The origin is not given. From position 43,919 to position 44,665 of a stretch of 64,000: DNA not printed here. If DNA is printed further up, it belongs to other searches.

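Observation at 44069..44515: Standalone FtsH-M41-like domain with HNxxH (catalytic Glu replaced by Asn), divergent from a GntR regulator that is translationally coupled to a PLDc_N mini-membrane protein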

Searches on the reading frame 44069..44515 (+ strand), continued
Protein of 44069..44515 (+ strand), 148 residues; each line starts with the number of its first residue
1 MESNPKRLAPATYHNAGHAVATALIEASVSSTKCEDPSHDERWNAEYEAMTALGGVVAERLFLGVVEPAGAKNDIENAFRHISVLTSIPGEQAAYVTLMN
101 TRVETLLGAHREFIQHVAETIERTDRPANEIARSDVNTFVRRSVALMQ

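Call 25: search_protein_families(library=phrogs, proteins=[window:44069-44515:+, P0023, P0024, P0027, P0025, P0028, P0030, P0031, P0036, P0071], max_evalue=0.1)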
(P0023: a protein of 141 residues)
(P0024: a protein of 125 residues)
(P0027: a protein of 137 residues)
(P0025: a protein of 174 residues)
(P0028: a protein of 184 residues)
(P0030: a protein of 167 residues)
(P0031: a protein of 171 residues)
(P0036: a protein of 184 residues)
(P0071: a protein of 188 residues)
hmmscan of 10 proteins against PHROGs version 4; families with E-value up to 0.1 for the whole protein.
window:44069-44515:+ (148 aa): 0 families

P0023 (141 aa): 1 family
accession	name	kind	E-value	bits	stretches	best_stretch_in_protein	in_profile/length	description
phrog_31453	-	unknown function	0.074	14.1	0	1-20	3-23/34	-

P0024 (125 aa): 0 families

P0027 (137 aa): 0 families

P0025 (174 aa): 1 family
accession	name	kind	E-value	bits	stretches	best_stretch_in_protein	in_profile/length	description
phrog_30773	-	unknown function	2e-09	37.3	1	2-112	413-516/666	-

P0028 (184 aa): 2 families
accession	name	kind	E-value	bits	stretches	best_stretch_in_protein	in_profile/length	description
phrog_30773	-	unknown function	8.4e-06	25.4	1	10-105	421-513/666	-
phrog_36675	-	unknown function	0.042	14.7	1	3-36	3-35/188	-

P0030 (167 aa): 1 family
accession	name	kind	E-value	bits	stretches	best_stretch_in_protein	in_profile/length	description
phrog_30773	-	unknown function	1.5e-08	34.5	1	7-135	418-546/666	-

P0031 (171 aa): 1 family
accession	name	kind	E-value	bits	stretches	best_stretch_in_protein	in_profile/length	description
phrog_30773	-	unknown function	2.3e-07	30.5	1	15-112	421-514/666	-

P0036 (184 aa): 1 family
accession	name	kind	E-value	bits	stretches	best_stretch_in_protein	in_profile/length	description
phrog_30773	-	unknown function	3e-05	23.5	1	13-108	422-514/666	-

P0071 (188 aa): 2 families
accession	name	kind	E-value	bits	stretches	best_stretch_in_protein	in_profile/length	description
phrog_30773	-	unknown function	9.7e-08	31.8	1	10-109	420-516/666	-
phrog_24692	-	unknown function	0.016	16.3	1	130-156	20-46/56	-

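Call 26: find_related_loci(query=A1, collection=genome_contigs, flank=5000)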
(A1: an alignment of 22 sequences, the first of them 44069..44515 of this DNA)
Query A1 (148 aa) in genome_contigs; peptide patterns used: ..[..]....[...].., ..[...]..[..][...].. (x = any residue, [..] = any of these).
45 stretches matched a pattern; 2 encode a relative of the query (tblastn E <= 1e-3); 2 distinct loci.
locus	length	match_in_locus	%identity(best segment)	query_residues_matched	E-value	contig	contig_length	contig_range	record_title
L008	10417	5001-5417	67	2-139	7e-58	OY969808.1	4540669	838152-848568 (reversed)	MAG: Candidatus Eremiobacteraeota bacterium isolate MFD04463.bin.c.1 genome assembly, chromosome: 1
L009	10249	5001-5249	36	13-80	3e-6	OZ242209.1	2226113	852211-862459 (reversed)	MAG: Dehalococcoidia bacterium isolate eb4fe781-1ab0-44ac-a056-53c44a0a8a70 genome assembly, chromosome: 1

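Call 29: find_homologous_proteins(query=A2, max_evalue=0.001)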
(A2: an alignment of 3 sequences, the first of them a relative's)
Query A2 (3 sequences) (141 aa, profile of the alignment): 7 proteins with E <= 0.001 among 3219 candidates.
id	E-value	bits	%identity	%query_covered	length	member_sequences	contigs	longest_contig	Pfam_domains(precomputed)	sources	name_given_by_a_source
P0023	1.1e-63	231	100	100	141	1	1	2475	-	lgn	-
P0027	5.6e-60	219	36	74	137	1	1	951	-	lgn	-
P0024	1.2e-54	202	39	77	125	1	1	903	-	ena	-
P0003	1.1e-32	131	50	87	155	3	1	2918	-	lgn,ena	-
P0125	7.5e-7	47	28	68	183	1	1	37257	PF01434.25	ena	-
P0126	6.3e-5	41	31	88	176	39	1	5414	PF01434.25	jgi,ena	-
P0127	1.6e-4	40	32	87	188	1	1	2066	PF01434.25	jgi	jgi:ATP-dependent Zn protease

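Call 30: find_encoding_contigs(protein=P0023, flank=3000, max_places=2)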
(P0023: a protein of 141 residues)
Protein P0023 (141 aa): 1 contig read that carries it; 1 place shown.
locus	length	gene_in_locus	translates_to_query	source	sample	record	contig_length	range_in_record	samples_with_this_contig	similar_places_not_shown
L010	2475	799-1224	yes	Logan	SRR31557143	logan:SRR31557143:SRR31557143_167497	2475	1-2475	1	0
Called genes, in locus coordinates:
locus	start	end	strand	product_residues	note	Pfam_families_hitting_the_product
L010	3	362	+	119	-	?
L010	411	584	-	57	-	-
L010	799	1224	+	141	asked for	-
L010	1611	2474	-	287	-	?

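Call 31: find_encoding_contigs(protein=P0125, flank=6000, max_places=2)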
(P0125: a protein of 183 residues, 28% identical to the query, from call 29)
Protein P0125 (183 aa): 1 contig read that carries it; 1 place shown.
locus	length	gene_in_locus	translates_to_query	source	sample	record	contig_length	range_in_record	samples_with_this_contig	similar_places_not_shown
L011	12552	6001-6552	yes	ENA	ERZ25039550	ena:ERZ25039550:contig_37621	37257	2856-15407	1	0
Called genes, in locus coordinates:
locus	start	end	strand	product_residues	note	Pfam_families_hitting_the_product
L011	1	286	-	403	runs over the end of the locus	PF10023:Aminopep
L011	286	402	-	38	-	-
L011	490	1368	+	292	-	PF00581:Rhodanese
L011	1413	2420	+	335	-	PF03099:BPL_LplA_LipB, PF02237:BPL_C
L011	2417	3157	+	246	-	PF03309:Pan_kinase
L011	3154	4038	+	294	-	PF05036:SPOR (faint)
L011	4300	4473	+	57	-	-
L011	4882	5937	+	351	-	PF00589:Phage_integrase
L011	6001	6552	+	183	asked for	PF01434:Peptidase_M41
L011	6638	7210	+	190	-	-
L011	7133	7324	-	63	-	-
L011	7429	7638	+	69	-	-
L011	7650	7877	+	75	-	-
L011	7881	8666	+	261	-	-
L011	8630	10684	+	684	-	PF08706:D5_N, PF19263:DUF5906, PF03288:Pox_D5 (weak)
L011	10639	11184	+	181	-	-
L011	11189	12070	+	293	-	-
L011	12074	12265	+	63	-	-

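Call 32: find_encoding_contigs(protein=P0126, flank=6000, max_places=4)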
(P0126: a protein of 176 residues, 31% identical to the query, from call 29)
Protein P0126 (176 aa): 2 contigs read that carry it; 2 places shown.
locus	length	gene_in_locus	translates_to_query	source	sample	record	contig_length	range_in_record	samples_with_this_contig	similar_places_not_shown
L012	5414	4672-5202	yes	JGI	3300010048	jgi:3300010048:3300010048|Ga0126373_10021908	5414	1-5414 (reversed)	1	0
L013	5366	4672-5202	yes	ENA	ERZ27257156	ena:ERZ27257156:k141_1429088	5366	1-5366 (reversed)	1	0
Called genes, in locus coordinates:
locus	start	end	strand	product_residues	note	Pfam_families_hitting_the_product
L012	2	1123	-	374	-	?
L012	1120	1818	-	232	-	-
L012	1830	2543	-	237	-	-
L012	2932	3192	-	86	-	-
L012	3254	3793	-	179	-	-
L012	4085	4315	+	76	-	-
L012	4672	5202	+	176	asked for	PF01434:Peptidase_M41 (faint)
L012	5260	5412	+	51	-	?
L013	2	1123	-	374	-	?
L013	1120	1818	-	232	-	-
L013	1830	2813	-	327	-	-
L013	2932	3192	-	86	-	-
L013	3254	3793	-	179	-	-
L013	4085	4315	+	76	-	-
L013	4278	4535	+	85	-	-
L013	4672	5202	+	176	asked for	PF01434:Peptidase_M41 (faint)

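Call 34: search_dna_similar(query=P0125, collection=phages, mode=protein, max_evalue=0.001, max_rows=15)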
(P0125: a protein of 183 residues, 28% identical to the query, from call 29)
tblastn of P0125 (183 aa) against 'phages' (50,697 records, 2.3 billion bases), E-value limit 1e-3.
No match.

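Call 35: search_dna_similar(query=window:44069-44515:+, collection=plasmids, mode=protein, max_evalue=0.01, max_rows=15)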
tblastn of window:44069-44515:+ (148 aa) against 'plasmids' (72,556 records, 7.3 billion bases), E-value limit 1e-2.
No match.
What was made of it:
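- Tried and rejected: tblastn against cultured phages (with P0125) and against plasmids (with the window protein) found nothing (calls 34, 35).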

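Call 38: find_related_loci(query=A3, collection=viral_contigs, flank=5000)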
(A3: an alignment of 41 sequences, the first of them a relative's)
Query A3 (183 aa) in viral_contigs; peptide patterns used: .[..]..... (x = any residue, [..] = any of these).
514 stretches matched a pattern; 258 encode a relative of the query (tblastn E <= 1e-3); the best 80 are kept; 80 distinct loci.
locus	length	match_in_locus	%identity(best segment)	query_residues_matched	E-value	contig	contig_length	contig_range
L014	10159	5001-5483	37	22-183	2e-22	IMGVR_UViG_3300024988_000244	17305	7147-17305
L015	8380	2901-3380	37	22-179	1e-20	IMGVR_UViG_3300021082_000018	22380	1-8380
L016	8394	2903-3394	36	17-179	4e-20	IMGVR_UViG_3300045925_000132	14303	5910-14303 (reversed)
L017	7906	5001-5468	35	23-179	6e-19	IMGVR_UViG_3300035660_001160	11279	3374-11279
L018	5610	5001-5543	32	20-179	2e-15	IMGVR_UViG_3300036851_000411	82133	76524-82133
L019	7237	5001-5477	32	19-175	2e-15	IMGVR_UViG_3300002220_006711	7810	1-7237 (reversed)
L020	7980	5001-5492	24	24-169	3e-9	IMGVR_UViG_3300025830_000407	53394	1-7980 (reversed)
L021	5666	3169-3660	25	24-169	5e-9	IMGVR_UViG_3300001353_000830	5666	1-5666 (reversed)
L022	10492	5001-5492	24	24-169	6e-9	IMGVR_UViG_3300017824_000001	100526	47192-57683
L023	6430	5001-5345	29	26-132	6e-9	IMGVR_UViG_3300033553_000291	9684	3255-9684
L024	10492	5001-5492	24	24-169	6e-9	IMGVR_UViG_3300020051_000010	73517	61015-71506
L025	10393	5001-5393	28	25-164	1e-8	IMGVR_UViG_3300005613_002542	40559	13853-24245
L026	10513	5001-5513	24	24-176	1e-8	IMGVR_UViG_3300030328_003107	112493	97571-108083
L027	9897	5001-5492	25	24-169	1e-8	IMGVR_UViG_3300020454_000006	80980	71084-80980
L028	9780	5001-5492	25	24-169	1e-8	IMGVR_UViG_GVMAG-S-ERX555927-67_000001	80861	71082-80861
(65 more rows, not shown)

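Call 53: search_protein_families(library=pfam, proteins=[L011:6638-7210:+, L011:7133-7324:-, L011:7429-7638:+, L011:7650-7877:+, L011:7881-8666:+, L012:4085-4315:+, L012:3254-3793:-, L012:2932-3192:-, L014:4612-4938:+, L014:4317-4580:+], max_evalue=0.01)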
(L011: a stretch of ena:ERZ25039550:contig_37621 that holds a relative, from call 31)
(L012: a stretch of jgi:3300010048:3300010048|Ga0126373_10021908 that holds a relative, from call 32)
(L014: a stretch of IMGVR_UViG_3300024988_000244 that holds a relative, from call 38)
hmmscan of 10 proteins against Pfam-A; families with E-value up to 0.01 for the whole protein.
L011:6638-7210:+ (190 aa): 0 families

L011:7133-7324:- (63 aa): 0 families

L011:7429-7638:+ (69 aa): 0 families

L011:7650-7877:+ (75 aa): 0 families

L011:7881-8666:+ (261 aa): 2 families
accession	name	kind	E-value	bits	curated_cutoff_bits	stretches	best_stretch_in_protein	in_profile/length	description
PF13662.12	Toprim_4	-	5.2e-05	23.8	25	1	202-251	2-56/85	Toprim domain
PF13362.12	Toprim_3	-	0.00021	22.1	27.2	1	203-248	2-44/95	Toprim domain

L012:4085-4315:+ (76 aa): 0 families

L012:3254-3793:- (179 aa): 0 families

L012:2932-3192:- (86 aa): 0 families

L014:4612-4938:+ (108 aa): 2 families
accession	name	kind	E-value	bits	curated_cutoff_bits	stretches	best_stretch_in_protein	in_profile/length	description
PF13551.12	HTH_29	-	0.0006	20.3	28.1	1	14-35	16-37/64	Winged helix-turn helix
PF12728.13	HTH_17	-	0.00096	19.8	27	1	14-60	5-49/51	Helix-turn-helix domain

L014:4317-4580:+ (87 aa): 0 families

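Call 54: find_homologous_proteins(query=A3, max_evalue=0.000001)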
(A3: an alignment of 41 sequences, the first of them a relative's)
Query A3 (41 sequences) (183 aa, profile of the alignment): 1774 proteins with E <= 0.000001 among 8000 candidates; the best 120 are listed.
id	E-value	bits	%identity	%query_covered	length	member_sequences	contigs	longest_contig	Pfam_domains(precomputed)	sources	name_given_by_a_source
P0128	3.5e-60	221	45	89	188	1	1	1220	PF01434.25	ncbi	-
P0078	8.8e-58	213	34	95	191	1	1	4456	PF01434.25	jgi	jgi:hypothetical protein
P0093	2.7e-57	211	45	86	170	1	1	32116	PF13398.13,PF01434.25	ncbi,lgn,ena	-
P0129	7.7e-56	207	41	86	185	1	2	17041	PF01434.25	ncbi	-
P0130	2.1e-55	205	40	86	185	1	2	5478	PF01434.25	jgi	jgi:hypothetical protein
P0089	6.1e-55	204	36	88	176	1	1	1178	PF01434.25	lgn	-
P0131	6.8e-55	203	39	86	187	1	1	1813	PF01434.25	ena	-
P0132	9.6e-55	203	36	90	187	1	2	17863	PF01434.25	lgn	-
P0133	8.5e-54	200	42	87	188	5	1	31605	PF01434.25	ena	-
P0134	1.1e-53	199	39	86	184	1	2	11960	PF01434.25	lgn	-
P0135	1.2e-53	199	41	96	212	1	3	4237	PF01434.25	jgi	-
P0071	1.9e-53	199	41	86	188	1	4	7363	PF01434.25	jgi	jgi:hypothetical protein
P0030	7.0e-53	197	39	84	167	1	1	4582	PF01434.25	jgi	jgi:hypothetical protein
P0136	8.1e-53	197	44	87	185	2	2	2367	PF01434.25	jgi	jgi:hypothetical protein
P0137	8.2e-53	197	42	84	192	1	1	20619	PF01434.25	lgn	-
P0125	5.9e-51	191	100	100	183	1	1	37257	PF01434.25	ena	-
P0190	1.8e-45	173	42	85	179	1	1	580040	PF01434.25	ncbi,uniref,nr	ncbi:hypothetical protein [Anaeromyxobacter diazotrophicus]|uniref:Peptidase M41 domain-containing p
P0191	2.2e-45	172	39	84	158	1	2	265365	PF01434.25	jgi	jgi:ATP-dependent Zn protease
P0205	3.1e-44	169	39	85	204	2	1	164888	PF13398.13,PF01434.25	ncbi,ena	-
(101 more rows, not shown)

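Call 55: find_encoding_contigs(protein=P0190, flank=5000, max_places=2)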
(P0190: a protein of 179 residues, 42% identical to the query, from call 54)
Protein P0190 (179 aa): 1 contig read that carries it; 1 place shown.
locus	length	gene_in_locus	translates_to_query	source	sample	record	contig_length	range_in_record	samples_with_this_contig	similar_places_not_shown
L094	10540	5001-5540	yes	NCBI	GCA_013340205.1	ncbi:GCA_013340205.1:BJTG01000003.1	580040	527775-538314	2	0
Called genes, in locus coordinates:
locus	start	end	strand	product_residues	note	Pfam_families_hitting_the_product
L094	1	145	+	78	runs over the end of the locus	-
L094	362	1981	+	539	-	-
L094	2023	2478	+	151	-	-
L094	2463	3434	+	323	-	-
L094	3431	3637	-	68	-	-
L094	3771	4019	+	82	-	PF24192:DUF7417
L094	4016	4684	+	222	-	-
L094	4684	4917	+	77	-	-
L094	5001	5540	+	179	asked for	PF01434:Peptidase_M41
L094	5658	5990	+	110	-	-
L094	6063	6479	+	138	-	-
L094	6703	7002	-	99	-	-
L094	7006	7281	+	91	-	-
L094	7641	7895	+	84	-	-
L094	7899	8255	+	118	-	-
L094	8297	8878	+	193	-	-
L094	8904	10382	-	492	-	PF00239:Resolvase, PF07508:Recombinase, PF13408:Zn_ribbon_recom (weak)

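Call 56: find_encoding_contigs(protein=P0205, flank=5000, max_places=2)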
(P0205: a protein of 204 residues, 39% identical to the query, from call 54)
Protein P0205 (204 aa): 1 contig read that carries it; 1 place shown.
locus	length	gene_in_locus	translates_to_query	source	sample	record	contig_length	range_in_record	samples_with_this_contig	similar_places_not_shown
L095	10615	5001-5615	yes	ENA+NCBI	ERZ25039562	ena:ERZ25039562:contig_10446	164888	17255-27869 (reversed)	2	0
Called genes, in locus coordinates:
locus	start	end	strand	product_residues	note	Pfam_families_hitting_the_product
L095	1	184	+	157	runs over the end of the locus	PF00211:Guanylate_cyc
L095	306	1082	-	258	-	-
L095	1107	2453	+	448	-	PF13374:TPR_10 (faint), PF13428:TPR_14 (faint), PF17874:TPR_MalT (weak), PF13424:TPR_12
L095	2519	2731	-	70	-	PF03733:YccF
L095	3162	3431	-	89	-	-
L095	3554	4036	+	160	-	-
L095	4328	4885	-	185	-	PF00239:Resolvase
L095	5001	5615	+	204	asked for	PF01434:Peptidase_M41, PF13398:Peptidase_M50B (weak)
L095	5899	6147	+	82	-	-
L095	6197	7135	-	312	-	PF00126:HTH_1, PF03466:LysR_substrate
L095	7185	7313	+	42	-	-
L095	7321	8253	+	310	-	PF00892:EamA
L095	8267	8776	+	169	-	PF02620:YceD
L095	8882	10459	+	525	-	PF13476:AAA_23 (faint), PF13555:AAA_29 (faint), PF00005:ABC_tran, PF00350:Dynamin_N (faint), PF01926:MMR_HSR1 (faint), PF02463:SMC_N (faint), PF13304:AAA_21 (faint), PF00005:ABC_tran, +1 more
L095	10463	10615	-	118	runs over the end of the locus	PF07883:Cupin_2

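Call 57: find_encoding_contigs(protein=P0191, flank=5000, max_places=2)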
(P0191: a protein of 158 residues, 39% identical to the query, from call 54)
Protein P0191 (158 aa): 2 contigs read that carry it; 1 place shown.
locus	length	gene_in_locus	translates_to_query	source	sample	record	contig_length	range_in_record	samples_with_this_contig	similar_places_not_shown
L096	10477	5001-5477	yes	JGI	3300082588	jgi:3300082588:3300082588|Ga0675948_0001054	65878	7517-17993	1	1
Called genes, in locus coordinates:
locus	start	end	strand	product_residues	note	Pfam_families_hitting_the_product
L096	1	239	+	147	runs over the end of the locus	-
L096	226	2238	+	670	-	-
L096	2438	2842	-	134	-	-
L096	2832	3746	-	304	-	-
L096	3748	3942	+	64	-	PF21983:NikA-like (weak)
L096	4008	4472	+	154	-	-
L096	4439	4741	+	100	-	-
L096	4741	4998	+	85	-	-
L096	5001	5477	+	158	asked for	PF01434:Peptidase_M41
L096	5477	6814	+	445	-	PF00589:Phage_integrase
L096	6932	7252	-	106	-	-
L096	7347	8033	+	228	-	PF01738:DLH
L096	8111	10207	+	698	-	PF11617:Cu-binding_MopE (faint), PF01483:P_proprotein (faint)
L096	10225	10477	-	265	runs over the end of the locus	PF03479:PCC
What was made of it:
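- It has relatives in mobile elements (calls 31, 55-57).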

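Call 64: find_encoding_contigs(protein=P0001, flank=10000, max_places=2)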
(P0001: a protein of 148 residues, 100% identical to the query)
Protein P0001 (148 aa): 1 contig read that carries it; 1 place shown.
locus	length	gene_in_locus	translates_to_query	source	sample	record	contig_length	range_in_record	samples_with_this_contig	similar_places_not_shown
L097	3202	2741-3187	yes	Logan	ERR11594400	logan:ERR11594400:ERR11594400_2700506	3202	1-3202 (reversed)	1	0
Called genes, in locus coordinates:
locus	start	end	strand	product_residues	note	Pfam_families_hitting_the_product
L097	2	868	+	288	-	?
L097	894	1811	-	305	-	PF12802:MarR_2, PF01047:MarR, PF00583:Acetyltransf_1, PF13673:Acetyltransf_10, PF13508:Acetyltransf_7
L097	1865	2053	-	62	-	-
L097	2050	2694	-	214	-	PF00392:GntR, PF13545:HTH_Crp_2 (weak), PF13412:HTH_24 (faint), PF07729:FCD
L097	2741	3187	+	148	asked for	PF01434:Peptidase_M41 (faint)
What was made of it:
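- An independent assembly carries the identical protein (call 64).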

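Call 72: find_related_loci(query=A1, collection=viral_contigs, flank=4000)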
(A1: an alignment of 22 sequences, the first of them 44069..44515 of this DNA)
Query A1 (148 aa) in viral_contigs; peptide patterns used: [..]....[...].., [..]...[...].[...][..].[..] (x = any residue, [..] = any of these).
22 stretches matched a pattern, but none encodes a relative of the query by tblastn (E <= 1e-3).
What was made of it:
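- On Stand-alone HEAGH M41-domain family of mobile elements: The family is absent from IMG/VR (call 72).
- Tried and rejected: The HNAGH family is absent from IMG/VR (call 72).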
